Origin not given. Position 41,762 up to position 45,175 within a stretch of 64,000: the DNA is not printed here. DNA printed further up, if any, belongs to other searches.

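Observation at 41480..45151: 1,037-aa secreted orphan protein paired with an excisionase-family HTH gene and an AT-rich, repeat-laden control region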

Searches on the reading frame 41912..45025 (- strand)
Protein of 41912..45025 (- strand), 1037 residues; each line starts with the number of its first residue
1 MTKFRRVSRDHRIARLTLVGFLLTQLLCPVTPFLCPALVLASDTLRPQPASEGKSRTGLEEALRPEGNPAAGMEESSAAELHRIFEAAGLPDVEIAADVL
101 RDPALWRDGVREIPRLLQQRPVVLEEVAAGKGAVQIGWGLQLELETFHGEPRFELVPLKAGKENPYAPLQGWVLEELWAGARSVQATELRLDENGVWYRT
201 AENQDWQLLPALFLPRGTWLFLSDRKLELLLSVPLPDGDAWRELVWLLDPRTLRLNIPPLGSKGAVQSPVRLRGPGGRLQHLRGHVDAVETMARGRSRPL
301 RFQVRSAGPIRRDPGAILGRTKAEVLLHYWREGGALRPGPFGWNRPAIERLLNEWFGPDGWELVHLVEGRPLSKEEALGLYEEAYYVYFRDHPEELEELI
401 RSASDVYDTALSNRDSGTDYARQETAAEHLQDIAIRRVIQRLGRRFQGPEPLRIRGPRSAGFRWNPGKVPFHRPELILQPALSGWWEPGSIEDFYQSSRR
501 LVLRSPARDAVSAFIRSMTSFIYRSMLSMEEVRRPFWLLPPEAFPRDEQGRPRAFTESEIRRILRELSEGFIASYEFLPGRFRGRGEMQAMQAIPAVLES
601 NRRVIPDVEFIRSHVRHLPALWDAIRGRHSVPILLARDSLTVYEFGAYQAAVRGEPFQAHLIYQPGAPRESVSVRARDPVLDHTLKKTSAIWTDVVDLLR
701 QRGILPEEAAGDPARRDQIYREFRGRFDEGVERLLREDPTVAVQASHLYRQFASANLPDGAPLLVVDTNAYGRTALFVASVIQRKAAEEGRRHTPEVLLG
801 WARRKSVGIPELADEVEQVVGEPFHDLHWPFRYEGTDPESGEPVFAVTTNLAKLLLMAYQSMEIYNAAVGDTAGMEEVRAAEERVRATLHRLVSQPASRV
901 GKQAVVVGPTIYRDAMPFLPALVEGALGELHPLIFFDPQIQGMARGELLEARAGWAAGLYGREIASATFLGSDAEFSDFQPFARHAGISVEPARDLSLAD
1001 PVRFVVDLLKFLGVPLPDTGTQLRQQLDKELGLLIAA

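Call 7: search_protein_families(library=pfam, proteins=[window:41912-45025:-], max_evalue=0.1)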
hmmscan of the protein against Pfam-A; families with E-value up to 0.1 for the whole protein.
window:41912-45025:- (1037 aa): 0 families

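Call 8: search_protein_families(library=ncbifam, proteins=[window:41912-45025:-], max_evalue=0.1)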
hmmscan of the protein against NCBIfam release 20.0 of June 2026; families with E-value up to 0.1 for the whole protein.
window:41912-45025:- (1037 aa): 1 family
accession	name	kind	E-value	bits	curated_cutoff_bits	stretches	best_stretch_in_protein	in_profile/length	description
NF053529.1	Sp36_fam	equivalog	0.047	13.7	50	0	352-368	20-35/50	Sp36 family protein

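Call 9: find_homologous_proteins(query=window:41912-45025:-)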
Query window:41912-45025:- (1037 aa): 10 proteins with E <= 0.001 among 8000 candidates.
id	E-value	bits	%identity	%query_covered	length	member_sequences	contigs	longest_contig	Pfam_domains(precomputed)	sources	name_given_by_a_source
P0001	0.0e+0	2346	100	100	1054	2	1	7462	-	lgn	-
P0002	2.7e-259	882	52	79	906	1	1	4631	-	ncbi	-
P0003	1.3e-253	863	41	57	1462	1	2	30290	-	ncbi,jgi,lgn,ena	-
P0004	4.0e-225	768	40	53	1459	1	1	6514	-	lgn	-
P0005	1.3e-222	760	46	78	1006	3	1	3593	-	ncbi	-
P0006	1.8e-212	727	42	86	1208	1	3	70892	-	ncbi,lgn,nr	ncbi:MAG: hypothetical protein NC819_04215 [Candidatus Omnitrophica bacterium]|nr:hypothetical prote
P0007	2.0e-161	558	40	48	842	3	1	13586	-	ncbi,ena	-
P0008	2.2e-123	432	40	54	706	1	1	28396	-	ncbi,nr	ncbi:MAG: hypothetical protein HY590_02930 [Candidatus Omnitrophica bacterium]|nr:hypothetical prote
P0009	8.3e-58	214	29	52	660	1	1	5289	-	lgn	-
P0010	1.2e-55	207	31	52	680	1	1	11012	-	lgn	-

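Call 11: find_encoding_contigs(protein=P0006, flank=8000, max_places=3)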
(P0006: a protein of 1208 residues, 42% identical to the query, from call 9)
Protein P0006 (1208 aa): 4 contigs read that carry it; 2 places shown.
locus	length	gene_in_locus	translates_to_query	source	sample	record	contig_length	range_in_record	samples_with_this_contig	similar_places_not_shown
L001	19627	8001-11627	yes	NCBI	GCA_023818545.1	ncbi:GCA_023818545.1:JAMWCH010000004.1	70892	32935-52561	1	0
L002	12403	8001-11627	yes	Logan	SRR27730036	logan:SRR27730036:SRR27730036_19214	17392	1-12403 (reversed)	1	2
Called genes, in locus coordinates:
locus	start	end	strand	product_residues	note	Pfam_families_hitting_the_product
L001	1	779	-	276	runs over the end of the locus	PF13487:HD_5, PF01966:HD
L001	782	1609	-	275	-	PF13487:HD_5, PF01966:HD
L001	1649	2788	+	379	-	PF00155:Aminotran_1_2 (weak), PF00266:Aminotran_5, PF01212:Beta_elim_lyase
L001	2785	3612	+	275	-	PF01026:TatD_DNase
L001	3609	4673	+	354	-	PF02517:Rce1-like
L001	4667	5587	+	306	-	PF00586:AIRS, PF02769:AIRS_C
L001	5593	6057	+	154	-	PF02367:TsaE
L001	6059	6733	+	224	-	PF00814:TsaD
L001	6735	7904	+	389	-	PF01168:Ala_racemase_N, PF00842:Ala_racemase_C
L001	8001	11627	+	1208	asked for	-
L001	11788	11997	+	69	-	PF12728:HTH_17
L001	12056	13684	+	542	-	PF00920:ILVD_EDD_N, PF24877:ILV_EDD_C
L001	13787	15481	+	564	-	PF02776:TPP_enzyme_N, PF00205:TPP_enzyme_M, PF02775:TPP_enzyme_C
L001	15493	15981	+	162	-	PF01842:ACT, PF22629:ACT_AHAS_ss, PF13710:ACT_5, PF10369:ALS_ss_C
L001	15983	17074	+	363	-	PF07991:KARI_N, PF01450:KARI_C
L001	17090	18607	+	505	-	PF00682:HMGL-like, PF22617:HCS_D2, PF08502:LeuA_dimer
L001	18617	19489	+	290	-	PF08501:Shikimate_dh_N, PF18317:SDH_C (weak)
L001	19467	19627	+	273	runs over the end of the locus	PF06750:A24_N_bact, PF01478:Peptidase_A24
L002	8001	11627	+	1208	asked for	-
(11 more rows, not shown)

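Call 12: find_encoding_contigs(protein=P0003, flank=8000, max_places=3)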
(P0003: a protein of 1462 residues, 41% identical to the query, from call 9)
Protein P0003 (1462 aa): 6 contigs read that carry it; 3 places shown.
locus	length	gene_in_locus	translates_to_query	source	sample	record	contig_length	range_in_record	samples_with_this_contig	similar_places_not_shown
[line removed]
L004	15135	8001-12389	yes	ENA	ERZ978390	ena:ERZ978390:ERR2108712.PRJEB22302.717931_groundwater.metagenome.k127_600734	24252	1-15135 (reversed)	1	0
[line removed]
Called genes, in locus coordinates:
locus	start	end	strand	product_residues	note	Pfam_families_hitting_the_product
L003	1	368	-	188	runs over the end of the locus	PF01965:DJ-1_PfpI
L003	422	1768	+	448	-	PF01743:PolyA_pol, PF12627:PolyA_pol_RNAbd, PF01966:HD, PF13735:tRNA_NucTran2_2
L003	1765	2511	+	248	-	PF01553:Acyltransferase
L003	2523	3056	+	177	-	PF01903:CbiX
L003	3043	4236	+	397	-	PF07690:MFS_1, PF12832:MFS_1_like, PF00083:Sugar_tr, PF07690:MFS_1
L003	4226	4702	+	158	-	PF01613:Flavin_Reduct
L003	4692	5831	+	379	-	PF00557:Peptidase_M24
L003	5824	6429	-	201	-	PF00694:Aconitase_C, PF27434:LeuD_C (weak)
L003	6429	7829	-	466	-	PF00330:Aconitase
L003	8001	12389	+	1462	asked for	-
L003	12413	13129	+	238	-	PF01596:Methyltransf_3, PF13578:Methyltransf_24 (weak)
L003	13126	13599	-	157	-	PF00186:DHFR_1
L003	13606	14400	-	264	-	PF00303:Thymidylat_synt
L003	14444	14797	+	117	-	PF00507:Oxidored_q4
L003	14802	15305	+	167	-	PF01058:Oxidored_q6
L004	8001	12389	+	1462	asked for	-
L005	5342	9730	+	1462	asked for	-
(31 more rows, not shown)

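Call 13: find_encoding_contigs(protein=P0008, flank=8000, max_places=3)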
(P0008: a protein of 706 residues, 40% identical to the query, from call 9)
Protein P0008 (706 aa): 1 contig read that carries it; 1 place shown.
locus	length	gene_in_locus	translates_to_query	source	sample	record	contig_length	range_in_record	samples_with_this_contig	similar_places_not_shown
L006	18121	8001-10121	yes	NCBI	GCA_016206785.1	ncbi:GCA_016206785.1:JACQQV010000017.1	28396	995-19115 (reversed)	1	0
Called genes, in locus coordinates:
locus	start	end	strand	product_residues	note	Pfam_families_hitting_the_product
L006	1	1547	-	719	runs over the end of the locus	PF00512:HisKA (weak), PF02518:HATPase_c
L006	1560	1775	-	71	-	PF12728:HTH_17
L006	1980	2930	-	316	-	PF00248:Aldo_ket_red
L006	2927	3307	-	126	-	PF03745:DUF309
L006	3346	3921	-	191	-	PF02572:CobA_CobO_BtuR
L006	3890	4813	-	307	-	PF01073:3Beta_HSD, PF01370:Epimerase, PF02719:Polysacc_synt_2 (weak), PF04321:RmlD_sub_bind, PF16363:GDP_Man_Dehyd, PF07993:NAD_binding_4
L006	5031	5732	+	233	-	PF01965:DJ-1_PfpI (weak)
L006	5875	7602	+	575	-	PF14716:HHH_8, PF10391:DNA_pol_lambd_f (faint), PF14520:HHH_5, PF14791:DNA_pol_B_thumb, PF02811:PHP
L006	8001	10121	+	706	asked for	-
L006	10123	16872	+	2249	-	PF16269:DUF4922, PF26216:GDPGP1_C (weak), PF01602:Adaptin_N (faint), PF02985:HEAT (faint), PF13646:HEAT_2, PF13646:HEAT_2 (weak), PF20168:PDS5, PF13646:HEAT_2, +7 more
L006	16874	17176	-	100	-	PF05016:ParE_toxin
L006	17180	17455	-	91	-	PF02604:PhdYeFM_antitox, PF18506:RelB-like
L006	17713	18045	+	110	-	-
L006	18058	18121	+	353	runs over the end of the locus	?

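Call 16: search_solved_structures(query=A1, max_evalue=10, show_alignments=2)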
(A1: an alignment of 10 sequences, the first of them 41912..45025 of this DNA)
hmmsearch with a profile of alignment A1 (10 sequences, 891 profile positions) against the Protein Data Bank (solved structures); distinct sequences matched with E-value up to 10: 0.

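Call 30: search_protein_representatives(alignment_id=A1)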
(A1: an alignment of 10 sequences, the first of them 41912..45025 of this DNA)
Query: 10 sequences, 891 profile positions. Proteins with E-value up to 0.001 (for the whole library): 494; up to 1e-10: 415; up to 1e-30: 275. The best 150 are listed.
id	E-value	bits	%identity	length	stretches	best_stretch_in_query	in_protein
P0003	0.0e+00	1631.3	-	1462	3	274-889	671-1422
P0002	0.0e+00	1257.0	-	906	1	3-890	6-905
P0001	0.0e+00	1226.3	-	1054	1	3-889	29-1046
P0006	0.0e+00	1189.8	-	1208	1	3-863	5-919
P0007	0.0e+00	1154.6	-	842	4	276-783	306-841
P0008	6.3e-259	878.4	-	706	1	231-867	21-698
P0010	8.8e-214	729.0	-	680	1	235-843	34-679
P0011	2.7e-196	671.1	-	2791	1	275-856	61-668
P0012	3.5e-188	644.3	-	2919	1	292-855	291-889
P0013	2.0e-172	592.1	-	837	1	156-829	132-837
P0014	1.6e-166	572.6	-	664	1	298-844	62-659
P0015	6.6e-156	537.5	-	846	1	292-790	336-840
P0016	9.7e-148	510.5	-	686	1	305-846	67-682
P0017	1.0e-133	464.0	-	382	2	316-486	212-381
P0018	2.0e-125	436.6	-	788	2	285-487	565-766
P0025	2.6e-74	267.5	-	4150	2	315-496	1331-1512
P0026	8.8e-74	265.7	-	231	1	315-487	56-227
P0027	1.8e-70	254.8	-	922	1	292-486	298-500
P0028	3.7e-70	253.7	-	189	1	316-485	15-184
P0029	5.7e-70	253.1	-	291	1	316-487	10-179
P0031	1.6e-67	245.0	-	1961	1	316-488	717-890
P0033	2.1e-66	241.3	-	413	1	316-485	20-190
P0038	1.6e-63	231.8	-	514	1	316-488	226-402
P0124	1.2e-50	189.2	-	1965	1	316-487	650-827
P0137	2.5e-49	184.8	-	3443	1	483-850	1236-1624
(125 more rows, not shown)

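Call 31: search_protein_families(library=pfam, proteins=[P0011, P0012, P0031, P0124], max_evalue=0.001)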
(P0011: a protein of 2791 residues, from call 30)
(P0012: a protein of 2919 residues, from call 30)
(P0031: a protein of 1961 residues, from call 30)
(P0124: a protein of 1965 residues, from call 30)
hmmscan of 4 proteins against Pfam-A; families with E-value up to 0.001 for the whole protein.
P0011 (2791 aa): 1 family
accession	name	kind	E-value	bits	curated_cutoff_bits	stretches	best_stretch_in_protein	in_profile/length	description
PF08282.18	Hydrolase_3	-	7.1e-05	23.1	20.9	1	1963-2028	154-221/255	haloacid dehalogenase-like hydrolase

P0012 (2919 aa): 1 family
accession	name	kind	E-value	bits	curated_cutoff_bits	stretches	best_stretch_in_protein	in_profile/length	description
PF01933.23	CofD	-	3.8e-26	92.4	30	2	1476-1605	128-252/290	2-phospho-L-lactate transferase CofD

P0031 (1961 aa): 0 families

P0124 (1965 aa): 0 families

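Call 33: search_protein_families(library=pfam, proteins=[P0025, P0137, P0018, P0027], max_evalue=0.001)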
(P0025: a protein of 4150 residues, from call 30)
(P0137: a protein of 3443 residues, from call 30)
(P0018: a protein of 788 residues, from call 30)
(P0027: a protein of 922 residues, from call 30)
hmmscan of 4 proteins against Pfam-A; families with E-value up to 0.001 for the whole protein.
P0025 (4150 aa): 4 families
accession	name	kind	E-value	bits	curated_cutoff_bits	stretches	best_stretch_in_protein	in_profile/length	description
PF02224.24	Cytidylate_kin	-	1.5e-23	84.1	26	1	1876-2084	1-210/211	Cytidylate kinase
PF01636.29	APH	-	2.8e-23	83.3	23.2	1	3356-3571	17-208/239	Phosphotransferase enzyme family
PF01966.28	HD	-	8.1e-06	26.5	22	0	3801-3861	14-77/116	HD domain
PF00702.32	Hydrolase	-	0.00014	22.8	26.4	0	1531-1808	3-181/191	haloacid dehalogenase-like hydrolase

P0137 (3443 aa): 1 family
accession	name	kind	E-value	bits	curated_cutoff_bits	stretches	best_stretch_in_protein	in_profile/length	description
PF13646.12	HEAT_2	-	0.00028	21.5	27.7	1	882-964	2-73/88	HEAT repeats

P0018 (788 aa): 0 families

P0027 (922 aa): 1 family
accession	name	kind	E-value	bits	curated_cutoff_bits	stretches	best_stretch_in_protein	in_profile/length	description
PF02636.23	Methyltransf_28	-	3e-08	33.9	23.3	1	679-894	18-187/249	Putative S-adenosyl-L-methionine-dependent methyltransferase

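Call 54: find_encoding_contigs(protein=P0002, flank=5000, max_places=2)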
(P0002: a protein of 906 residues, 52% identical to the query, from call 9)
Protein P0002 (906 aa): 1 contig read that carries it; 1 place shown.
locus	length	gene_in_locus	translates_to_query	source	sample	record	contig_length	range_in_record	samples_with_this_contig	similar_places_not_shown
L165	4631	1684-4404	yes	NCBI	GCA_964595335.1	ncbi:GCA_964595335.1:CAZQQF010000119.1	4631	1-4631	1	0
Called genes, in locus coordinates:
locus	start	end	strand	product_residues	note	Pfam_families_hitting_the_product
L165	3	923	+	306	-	?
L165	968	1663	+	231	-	PF00561:Abhydrolase_1, PF00975:Thioesterase (weak), PF12146:Hydrolase_4, PF12697:Abhydrolase_6, PF03096:Ndr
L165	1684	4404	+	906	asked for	-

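Call 55: find_encoding_contigs(protein=P0005, flank=5000, max_places=2)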
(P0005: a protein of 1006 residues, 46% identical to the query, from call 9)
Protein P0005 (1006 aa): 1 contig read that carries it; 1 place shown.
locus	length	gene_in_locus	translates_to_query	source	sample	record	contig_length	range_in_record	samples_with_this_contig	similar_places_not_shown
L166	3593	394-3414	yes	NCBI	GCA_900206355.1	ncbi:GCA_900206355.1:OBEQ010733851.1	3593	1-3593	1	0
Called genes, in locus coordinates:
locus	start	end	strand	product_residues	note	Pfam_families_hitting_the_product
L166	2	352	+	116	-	?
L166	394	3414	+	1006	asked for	-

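Call 81: list_cluster_members(proteins=[P0011, P0012, P0025, P0013, P0014, P0026, P0028, P0029, P0033, P0038])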
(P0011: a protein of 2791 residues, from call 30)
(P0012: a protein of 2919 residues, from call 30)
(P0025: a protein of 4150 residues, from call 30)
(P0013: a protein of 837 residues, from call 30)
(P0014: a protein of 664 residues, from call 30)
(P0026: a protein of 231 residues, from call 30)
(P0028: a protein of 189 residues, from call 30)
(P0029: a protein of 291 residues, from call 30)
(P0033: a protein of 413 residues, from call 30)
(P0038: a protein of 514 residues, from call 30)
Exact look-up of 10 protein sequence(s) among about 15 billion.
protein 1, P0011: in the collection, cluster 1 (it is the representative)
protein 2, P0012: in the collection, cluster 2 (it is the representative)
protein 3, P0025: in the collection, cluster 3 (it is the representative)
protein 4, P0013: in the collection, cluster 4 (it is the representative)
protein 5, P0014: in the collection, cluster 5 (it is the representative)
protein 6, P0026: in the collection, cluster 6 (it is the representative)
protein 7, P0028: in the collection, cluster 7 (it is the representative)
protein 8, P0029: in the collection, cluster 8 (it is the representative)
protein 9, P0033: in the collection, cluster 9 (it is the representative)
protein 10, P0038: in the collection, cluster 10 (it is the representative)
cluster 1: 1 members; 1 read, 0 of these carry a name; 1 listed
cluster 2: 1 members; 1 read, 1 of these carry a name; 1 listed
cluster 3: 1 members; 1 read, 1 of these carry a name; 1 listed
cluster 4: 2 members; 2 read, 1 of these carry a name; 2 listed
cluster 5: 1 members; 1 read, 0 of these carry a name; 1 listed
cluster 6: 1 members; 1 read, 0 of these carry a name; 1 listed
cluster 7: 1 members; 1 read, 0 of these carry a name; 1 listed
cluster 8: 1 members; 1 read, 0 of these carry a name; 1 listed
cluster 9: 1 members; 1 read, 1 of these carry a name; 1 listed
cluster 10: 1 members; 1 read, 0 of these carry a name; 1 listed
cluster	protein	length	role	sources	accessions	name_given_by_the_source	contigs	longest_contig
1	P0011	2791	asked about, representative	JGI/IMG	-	-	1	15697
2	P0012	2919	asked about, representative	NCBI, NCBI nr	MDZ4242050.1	MAG: 2-phospho-L-lactate transferase CofD family protein, partial [Candidatus ... | 2-phospho-L-lactate transferase CofD family protein [Candidatus Omnitrophota bacterium]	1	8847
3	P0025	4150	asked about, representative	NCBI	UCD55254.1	MAG: (d)CMP kinase, partial [Candidatus Omnitrophota bacterium]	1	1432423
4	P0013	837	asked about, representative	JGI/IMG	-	-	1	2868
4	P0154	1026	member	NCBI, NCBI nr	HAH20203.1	MAG TPA: hypothetical protein DCL49_04770, partial [Candidatus Omnitrophica bacterium] | hypothetical protein [Candidatus Omnitrophota bacterium]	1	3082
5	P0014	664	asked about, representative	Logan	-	-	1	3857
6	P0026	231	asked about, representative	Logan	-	-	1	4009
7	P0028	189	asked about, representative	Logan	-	-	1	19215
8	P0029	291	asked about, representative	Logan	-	-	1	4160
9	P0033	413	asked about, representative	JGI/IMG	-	nicotinate-nucleotide adenylyltransferase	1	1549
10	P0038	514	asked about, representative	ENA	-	-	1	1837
